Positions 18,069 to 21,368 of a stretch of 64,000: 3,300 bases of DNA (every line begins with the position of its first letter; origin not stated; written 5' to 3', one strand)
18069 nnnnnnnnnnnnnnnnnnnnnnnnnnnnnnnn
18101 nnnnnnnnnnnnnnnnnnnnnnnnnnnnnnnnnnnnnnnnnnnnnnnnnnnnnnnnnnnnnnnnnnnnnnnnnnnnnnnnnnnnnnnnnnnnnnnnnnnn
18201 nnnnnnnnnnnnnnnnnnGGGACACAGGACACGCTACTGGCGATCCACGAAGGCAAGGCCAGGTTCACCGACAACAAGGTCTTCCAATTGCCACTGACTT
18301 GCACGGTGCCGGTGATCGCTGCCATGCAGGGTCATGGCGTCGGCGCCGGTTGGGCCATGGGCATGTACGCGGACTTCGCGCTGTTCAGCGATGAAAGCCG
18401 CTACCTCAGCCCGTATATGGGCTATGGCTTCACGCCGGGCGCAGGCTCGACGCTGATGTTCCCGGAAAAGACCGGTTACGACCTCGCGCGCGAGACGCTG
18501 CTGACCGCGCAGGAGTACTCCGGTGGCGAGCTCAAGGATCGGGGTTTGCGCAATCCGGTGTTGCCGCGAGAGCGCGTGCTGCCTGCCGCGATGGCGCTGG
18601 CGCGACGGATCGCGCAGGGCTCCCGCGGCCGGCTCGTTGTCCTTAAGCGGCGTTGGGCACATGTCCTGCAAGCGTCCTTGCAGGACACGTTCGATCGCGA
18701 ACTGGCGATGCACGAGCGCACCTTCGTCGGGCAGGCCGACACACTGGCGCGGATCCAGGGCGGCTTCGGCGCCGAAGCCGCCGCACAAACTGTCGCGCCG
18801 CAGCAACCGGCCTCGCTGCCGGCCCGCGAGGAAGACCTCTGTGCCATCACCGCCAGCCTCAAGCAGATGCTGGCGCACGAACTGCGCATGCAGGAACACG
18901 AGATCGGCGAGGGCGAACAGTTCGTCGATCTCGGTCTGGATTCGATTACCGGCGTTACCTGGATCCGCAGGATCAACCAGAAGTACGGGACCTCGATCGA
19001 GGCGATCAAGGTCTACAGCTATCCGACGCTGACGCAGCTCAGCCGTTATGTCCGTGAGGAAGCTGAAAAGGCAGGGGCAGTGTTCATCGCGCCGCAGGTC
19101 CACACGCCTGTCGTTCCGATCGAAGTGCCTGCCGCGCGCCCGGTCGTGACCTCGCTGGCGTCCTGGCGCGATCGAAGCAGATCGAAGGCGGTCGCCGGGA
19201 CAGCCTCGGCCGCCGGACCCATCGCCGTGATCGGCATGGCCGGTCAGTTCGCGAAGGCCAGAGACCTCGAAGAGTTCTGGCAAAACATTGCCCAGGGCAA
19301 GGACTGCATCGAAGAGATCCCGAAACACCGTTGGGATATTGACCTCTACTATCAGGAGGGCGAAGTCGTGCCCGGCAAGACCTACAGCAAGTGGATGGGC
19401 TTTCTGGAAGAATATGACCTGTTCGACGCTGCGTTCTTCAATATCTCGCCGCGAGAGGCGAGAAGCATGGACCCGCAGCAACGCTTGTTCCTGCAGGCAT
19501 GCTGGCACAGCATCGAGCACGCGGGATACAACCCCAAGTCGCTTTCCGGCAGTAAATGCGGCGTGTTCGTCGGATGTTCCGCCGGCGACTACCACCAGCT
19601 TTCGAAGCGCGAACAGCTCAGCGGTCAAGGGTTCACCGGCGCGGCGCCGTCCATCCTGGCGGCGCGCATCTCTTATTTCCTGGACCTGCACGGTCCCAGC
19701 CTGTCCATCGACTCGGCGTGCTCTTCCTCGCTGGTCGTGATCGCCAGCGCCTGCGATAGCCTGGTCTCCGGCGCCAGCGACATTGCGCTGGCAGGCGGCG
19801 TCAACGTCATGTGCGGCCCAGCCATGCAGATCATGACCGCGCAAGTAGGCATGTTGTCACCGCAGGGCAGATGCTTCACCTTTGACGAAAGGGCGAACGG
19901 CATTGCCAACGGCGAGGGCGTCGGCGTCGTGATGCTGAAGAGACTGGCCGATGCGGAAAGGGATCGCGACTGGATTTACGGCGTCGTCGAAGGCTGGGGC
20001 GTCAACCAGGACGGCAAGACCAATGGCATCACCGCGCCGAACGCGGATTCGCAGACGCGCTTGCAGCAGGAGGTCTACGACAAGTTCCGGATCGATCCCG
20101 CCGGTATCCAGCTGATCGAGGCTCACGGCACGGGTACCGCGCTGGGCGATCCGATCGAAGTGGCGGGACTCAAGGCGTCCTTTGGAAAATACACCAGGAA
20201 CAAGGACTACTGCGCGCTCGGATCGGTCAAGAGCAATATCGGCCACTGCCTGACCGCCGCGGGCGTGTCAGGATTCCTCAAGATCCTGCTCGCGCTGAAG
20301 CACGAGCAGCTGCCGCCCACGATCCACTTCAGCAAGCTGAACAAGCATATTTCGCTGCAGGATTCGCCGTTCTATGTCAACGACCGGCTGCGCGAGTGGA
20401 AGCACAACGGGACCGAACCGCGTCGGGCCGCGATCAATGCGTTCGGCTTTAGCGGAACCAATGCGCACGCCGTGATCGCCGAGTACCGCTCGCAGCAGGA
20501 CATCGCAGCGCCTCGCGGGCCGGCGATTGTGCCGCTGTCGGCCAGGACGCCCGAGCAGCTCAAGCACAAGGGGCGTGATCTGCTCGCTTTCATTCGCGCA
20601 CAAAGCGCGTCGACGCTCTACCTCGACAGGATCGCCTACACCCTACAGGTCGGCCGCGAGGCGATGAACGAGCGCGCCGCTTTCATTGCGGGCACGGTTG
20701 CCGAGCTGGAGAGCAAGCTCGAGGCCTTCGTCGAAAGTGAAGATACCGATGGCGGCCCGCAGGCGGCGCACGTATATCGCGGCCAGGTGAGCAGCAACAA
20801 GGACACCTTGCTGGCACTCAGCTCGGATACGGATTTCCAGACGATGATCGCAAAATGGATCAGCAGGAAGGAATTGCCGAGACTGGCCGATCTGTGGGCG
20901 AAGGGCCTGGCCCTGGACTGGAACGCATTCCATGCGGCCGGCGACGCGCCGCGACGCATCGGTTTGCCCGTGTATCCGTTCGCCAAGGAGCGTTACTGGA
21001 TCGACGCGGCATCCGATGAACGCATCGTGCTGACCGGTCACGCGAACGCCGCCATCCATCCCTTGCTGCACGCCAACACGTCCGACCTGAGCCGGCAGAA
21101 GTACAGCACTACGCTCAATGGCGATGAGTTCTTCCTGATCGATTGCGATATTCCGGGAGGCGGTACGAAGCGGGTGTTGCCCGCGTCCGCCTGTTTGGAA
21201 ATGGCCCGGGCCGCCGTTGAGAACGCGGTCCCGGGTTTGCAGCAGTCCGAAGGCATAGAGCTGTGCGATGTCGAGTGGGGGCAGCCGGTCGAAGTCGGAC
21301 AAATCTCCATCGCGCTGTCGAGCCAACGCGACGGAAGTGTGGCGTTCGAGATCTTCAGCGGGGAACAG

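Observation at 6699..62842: Orphan ~56-kb trans-AT PKS cluster: 10 KS modules, pure polyketide, three beta-branches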

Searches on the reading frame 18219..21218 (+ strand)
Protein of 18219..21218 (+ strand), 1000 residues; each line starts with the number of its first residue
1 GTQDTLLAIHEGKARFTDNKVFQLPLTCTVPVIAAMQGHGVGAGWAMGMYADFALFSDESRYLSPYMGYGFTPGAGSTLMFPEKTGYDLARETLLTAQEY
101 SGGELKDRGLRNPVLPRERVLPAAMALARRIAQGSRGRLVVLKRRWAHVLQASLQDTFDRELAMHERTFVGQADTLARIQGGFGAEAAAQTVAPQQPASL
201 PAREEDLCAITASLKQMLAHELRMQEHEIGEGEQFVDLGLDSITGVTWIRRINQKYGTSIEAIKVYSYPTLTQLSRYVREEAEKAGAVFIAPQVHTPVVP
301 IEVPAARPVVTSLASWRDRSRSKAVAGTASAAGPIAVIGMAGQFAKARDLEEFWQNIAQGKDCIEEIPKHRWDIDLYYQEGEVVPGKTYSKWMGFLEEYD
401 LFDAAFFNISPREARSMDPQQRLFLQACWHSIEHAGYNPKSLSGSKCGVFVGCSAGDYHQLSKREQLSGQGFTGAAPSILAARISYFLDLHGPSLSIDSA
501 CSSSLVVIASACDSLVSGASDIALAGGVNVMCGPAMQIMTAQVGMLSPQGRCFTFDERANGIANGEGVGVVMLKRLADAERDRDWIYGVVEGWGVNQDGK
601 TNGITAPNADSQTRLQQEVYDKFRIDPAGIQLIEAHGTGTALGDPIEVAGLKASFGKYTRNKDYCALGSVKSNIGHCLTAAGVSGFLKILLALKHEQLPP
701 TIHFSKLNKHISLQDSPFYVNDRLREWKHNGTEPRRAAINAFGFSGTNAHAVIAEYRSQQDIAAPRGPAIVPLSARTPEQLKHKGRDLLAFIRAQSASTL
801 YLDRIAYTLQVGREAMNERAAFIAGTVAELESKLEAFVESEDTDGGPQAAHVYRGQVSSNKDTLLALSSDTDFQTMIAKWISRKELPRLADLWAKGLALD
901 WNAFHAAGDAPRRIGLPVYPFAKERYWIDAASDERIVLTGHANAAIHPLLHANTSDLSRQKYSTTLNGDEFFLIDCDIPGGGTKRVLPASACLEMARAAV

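Call 5: search_protein_families(library=pfam, proteins=[window:18219-21218:+], max_evalue=0.00001)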
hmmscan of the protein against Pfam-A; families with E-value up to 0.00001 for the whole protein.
window:18219-21218:+ (1000 aa): 9 families
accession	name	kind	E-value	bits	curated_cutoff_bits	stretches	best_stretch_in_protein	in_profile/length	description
PF00109.32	ketoacyl-synt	-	4.5e-91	305.4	20.8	1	334-579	3-252/252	Beta-ketoacyl synthase, N-terminal domain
PF02801.28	Ketoacyl-synt_C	-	4e-41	140.2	20.8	1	587-704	1-118/119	Beta-ketoacyl synthase, C-terminal domain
PF00378.25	ECH_1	-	9.3e-29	100.9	27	1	9-169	68-228/251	Enoyl-CoA hydratase/isomerase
PF22336.2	RhiE-like_linker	-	4.7e-17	62.2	27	1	773-839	2-65/67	RhiE-like, KS-MAT linker domain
PF00550.31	PP-binding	-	2.5e-13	50.5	20.8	1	214-278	3-67/67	Phosphopantetheine attachment site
PF16197.11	KAsynt_C_assoc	-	1.5e-12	48.3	33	1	708-819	2-107/111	Ketoacyl-synthetase C-terminal extension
PF22621.2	CurL-like_PKS_C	-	2.3e-11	43.9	27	1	770-834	2-64/64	CurL-like, PKS C-terminal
PF21089.3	PKS_DH_N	-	7.1e-08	32.8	27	1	947-1000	1-54/103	Polyketide synthase dehydratase domain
PF16113.10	ECH_2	-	1.1e-07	32.1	27.2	1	27-229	85-296/335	Enoyl-CoA hydratase/isomerase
